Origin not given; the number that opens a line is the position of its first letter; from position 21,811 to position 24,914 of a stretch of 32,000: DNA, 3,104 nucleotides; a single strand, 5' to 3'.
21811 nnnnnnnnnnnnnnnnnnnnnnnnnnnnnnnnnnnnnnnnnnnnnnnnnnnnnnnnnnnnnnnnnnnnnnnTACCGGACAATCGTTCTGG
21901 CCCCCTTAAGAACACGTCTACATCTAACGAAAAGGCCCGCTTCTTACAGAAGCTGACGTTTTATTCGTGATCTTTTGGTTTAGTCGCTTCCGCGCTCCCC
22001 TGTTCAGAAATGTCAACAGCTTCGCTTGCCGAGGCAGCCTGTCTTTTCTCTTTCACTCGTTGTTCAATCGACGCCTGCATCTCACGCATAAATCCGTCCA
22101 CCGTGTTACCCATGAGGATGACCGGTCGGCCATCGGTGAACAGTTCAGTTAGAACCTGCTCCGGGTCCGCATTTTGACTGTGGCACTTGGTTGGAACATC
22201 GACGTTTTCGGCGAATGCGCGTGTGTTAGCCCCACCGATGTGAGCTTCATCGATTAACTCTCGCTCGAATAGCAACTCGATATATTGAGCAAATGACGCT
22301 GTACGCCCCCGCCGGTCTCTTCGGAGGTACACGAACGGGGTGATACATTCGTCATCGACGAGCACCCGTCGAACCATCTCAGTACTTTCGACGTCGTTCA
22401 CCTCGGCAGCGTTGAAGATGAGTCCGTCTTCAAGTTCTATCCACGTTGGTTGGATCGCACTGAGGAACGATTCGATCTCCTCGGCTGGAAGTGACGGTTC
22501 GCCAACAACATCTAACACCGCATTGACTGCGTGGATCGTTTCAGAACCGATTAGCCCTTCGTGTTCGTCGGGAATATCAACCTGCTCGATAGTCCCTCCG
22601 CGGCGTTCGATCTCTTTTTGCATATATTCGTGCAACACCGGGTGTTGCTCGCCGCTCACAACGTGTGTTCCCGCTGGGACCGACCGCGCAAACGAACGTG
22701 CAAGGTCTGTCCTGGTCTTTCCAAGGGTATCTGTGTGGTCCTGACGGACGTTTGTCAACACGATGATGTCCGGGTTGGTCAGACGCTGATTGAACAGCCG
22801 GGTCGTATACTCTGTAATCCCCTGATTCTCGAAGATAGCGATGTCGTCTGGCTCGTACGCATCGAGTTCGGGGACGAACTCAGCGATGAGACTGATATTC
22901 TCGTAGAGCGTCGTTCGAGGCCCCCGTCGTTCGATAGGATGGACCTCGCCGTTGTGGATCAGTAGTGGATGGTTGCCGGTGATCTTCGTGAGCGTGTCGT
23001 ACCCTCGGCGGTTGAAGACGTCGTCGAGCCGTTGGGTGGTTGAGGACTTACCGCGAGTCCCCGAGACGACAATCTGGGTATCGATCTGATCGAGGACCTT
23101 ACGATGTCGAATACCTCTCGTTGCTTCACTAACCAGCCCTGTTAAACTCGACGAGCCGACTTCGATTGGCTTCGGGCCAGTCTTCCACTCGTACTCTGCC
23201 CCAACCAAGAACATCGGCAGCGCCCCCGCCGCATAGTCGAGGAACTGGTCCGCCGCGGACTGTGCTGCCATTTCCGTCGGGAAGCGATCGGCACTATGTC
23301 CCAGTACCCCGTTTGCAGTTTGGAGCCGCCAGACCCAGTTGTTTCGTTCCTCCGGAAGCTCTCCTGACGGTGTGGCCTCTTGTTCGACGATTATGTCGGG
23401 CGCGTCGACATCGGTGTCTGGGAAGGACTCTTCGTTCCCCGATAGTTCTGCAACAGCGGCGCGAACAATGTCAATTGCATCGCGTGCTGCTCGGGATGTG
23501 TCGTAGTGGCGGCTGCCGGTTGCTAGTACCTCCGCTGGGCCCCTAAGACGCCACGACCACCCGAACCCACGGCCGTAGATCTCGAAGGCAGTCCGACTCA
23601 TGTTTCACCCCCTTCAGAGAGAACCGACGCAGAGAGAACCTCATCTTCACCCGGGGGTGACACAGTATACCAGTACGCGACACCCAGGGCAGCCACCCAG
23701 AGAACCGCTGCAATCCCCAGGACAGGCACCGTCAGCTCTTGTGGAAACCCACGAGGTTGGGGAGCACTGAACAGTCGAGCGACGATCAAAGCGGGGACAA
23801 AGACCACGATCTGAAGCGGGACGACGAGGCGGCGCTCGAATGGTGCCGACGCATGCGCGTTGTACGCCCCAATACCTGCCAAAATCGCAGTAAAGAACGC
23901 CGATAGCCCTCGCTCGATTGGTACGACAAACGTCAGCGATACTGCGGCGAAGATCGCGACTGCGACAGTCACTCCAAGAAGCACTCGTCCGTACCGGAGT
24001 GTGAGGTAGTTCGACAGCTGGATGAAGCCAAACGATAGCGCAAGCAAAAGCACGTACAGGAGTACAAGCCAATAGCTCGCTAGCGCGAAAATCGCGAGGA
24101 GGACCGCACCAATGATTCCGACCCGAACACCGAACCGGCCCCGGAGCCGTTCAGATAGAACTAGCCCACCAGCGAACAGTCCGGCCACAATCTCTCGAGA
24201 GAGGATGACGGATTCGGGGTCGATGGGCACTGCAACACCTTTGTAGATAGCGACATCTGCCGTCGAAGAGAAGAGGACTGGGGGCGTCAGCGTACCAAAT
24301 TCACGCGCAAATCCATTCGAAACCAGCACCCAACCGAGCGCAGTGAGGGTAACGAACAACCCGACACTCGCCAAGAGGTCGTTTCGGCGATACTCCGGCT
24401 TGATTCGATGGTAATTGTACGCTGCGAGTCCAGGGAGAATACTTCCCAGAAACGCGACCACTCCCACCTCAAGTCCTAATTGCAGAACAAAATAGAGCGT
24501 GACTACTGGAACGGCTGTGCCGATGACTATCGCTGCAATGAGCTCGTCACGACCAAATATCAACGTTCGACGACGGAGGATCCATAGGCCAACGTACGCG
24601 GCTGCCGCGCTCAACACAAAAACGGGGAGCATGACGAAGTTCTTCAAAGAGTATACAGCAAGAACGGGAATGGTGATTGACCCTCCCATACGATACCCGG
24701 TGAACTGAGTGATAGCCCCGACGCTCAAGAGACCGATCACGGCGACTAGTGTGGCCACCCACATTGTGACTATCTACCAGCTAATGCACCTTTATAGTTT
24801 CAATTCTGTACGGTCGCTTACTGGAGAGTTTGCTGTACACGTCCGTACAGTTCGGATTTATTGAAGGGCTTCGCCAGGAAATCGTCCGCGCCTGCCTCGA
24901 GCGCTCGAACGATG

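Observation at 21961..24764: CapC-like / CapB-like gene pair: candidate archaeal poly-gamma-glutamate-type polymer synthase with a minimal, rearranged architecture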

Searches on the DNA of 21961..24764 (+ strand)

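Call 14: search_dna_similar(query=window:21961-24764:+, collection=plasmids, mode=near, max_rows=15)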
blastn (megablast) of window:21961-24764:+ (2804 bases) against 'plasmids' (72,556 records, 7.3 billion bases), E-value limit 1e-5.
Records with a match: 3; places in all: 3; records where one place covers at least 80% of the query: 3.
Best place of each record, by identity: 95-99% 2; 90-95% 1.
By first word of the organism name: Haloferax 2; Salarchaeum 1.
By predicted mobility (MOB-suite, as given by PLSDB): non-mobilizable 3.
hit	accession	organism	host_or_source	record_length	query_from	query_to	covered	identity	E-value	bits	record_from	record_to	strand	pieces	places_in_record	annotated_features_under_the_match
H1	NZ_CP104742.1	Haloferax lucentense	-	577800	1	2804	100%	97.5%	0e+0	4796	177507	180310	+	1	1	Mur ligase family protein | poly-gamma-glutamate biosynthesis protein PgsC/CapC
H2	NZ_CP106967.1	Haloferax alexandrinus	-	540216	1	2804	100%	97.5%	0e+0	4785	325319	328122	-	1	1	Mur ligase family protein | poly-gamma-glutamate biosynthesis protein PgsC/CapC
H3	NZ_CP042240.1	Salarchaeum sp. JOR-1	Brine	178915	1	2804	100%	94.4%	0e+0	4303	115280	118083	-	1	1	Mur ligase family protein | poly-gamma-glutamate biosynthesis protein PgsC/CapC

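Call 17: get_annotated_region(hit=H1, flank=12000)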
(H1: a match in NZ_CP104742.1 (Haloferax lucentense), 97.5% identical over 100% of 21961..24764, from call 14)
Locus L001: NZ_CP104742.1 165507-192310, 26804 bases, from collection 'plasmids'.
description: Haloferax lucentense strain SVX82 plasmid pSVX82-1, complete sequence
organism: Haloferax lucentense (NCBI taxid 2254)
taxonomy: Archaea; Euryarchaeota; Halobacteria; Halobacteriales; Haloferacaceae; Haloferax; Haloferax lucentense
host: -; source: -; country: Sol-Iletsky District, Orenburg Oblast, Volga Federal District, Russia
typing (MOB-suite, as given by PLSDB): non-mobilizable
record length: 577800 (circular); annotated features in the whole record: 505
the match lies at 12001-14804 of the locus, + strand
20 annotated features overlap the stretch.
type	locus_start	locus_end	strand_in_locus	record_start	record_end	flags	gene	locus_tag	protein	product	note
CDS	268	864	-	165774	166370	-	-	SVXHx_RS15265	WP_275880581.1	site-specific integrase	GO:0015074 - DNA integration [Evidence IEA]; GO:0006310 - DNA recombination [Evidence IEA]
CDS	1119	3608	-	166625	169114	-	-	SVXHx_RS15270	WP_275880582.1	hypothetical protein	-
CDS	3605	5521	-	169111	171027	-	-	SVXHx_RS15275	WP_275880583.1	hypothetical protein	-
CDS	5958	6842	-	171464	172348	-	-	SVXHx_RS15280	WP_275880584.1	IS1595 family transposase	-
CDS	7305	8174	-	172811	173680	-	-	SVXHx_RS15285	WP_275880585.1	universal stress protein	-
CDS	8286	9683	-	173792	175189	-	-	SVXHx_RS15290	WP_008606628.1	hemolysin family protein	-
CDS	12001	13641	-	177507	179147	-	-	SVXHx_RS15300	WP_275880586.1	Mur ligase family protein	-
CDS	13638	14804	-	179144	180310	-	-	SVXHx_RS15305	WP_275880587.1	poly-gamma-glutamate biosynthesis protein PgsC/CapC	-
CDS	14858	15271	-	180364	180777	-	-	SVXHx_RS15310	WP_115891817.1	response regulator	GO:0000160 - phosphorelay signal transduction system [Evidence IEA]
CDS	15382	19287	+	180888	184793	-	-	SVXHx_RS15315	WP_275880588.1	PAS domain-containing protein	-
CDS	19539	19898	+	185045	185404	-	-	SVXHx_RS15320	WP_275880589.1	type IV pilin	-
CDS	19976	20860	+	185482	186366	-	-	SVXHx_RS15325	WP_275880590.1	IS1595 family transposase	-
CDS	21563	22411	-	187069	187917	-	-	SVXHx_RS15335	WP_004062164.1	arsenite methyltransferase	-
CDS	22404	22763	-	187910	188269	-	-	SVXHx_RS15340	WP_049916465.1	metalloregulator ArsR/SmtB family transcription factor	GO:0006355 - regulation of DNA-templated transcription [Evidence IEA]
CDS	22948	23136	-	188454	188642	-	hcsS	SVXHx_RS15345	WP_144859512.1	halo-CC-star protein HcsS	-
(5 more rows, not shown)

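Call 18: get_annotated_region(hit=H3, flank=12000)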
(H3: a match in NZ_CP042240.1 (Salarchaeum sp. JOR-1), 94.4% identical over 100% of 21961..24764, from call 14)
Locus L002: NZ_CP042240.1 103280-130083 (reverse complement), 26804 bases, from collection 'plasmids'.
description: Salarchaeum sp. JOR-1 plasmid pJOR178, complete sequence
organism: Salarchaeum sp. JOR-1 (NCBI taxid 2599399)
taxonomy: Archaea; Euryarchaeota; Halobacteria; Halobacteriales; Halobacteriaceae; Salarchaeum; Salarchaeum sp. JOR-1
host: -; source: Brine; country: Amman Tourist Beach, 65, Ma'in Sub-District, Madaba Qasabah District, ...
typing (MOB-suite, as given by PLSDB): non-mobilizable
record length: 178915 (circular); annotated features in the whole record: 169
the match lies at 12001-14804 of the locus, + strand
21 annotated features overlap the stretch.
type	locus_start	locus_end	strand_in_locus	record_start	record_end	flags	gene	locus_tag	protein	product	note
CDS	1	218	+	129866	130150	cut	-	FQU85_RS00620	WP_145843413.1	hypothetical protein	-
CDS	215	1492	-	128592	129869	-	-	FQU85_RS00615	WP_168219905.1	glycosyltransferase family 87 protein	-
CDS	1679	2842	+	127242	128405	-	-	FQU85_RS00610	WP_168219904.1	DUF2092 domain-containing protein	-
CDS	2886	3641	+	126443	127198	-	-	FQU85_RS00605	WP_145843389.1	hypothetical protein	-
CDS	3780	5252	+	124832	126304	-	-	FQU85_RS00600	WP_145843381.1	MATE family efflux transporter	-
CDS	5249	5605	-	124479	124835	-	-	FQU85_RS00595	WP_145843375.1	hypothetical protein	-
CDS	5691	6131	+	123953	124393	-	-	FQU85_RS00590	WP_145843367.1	pyridoxamine 5'-phosphate oxidase family protein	-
CDS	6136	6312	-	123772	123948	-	-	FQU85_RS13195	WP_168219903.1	hypothetical protein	-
CDS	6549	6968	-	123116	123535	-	-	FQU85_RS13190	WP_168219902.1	hypothetical protein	-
CDS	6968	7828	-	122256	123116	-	-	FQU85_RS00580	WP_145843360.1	ParA family protein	-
CDS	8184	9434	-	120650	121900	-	-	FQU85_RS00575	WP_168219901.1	tyrosine-type recombinase/integrase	GO:0015074 - DNA integration [Evidence IEA]; GO:0006310 - DNA recombination [Evidence IEA]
CDS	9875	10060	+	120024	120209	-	-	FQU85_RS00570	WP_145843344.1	hypothetical protein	-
CDS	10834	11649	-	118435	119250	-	-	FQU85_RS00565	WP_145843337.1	hypothetical protein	-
CDS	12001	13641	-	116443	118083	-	-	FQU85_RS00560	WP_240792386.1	Mur ligase family protein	GO:0009058 - biosynthetic process [Evidence IEA]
CDS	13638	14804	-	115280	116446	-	-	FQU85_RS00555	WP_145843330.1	poly-gamma-glutamate biosynthesis protein PgsC/CapC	-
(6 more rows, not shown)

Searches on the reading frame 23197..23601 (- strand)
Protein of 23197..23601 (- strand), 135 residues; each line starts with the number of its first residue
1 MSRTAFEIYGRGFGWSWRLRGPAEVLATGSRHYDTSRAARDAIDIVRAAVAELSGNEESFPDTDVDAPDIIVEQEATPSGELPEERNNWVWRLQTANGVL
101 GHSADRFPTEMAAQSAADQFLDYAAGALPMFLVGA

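Call 65: search_solved_structures(query=A4, max_evalue=1, show_alignments=2)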
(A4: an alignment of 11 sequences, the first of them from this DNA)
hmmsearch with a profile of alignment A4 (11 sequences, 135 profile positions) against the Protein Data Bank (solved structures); distinct sequences matched with E-value up to 1: 2.
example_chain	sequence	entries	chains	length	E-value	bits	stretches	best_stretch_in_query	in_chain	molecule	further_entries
6q2z_A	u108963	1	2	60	0.002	21.4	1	1-48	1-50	UPF0339 family protein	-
3bid_A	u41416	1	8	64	0.029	17.6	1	6-53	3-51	UPF0339 protein NMB1088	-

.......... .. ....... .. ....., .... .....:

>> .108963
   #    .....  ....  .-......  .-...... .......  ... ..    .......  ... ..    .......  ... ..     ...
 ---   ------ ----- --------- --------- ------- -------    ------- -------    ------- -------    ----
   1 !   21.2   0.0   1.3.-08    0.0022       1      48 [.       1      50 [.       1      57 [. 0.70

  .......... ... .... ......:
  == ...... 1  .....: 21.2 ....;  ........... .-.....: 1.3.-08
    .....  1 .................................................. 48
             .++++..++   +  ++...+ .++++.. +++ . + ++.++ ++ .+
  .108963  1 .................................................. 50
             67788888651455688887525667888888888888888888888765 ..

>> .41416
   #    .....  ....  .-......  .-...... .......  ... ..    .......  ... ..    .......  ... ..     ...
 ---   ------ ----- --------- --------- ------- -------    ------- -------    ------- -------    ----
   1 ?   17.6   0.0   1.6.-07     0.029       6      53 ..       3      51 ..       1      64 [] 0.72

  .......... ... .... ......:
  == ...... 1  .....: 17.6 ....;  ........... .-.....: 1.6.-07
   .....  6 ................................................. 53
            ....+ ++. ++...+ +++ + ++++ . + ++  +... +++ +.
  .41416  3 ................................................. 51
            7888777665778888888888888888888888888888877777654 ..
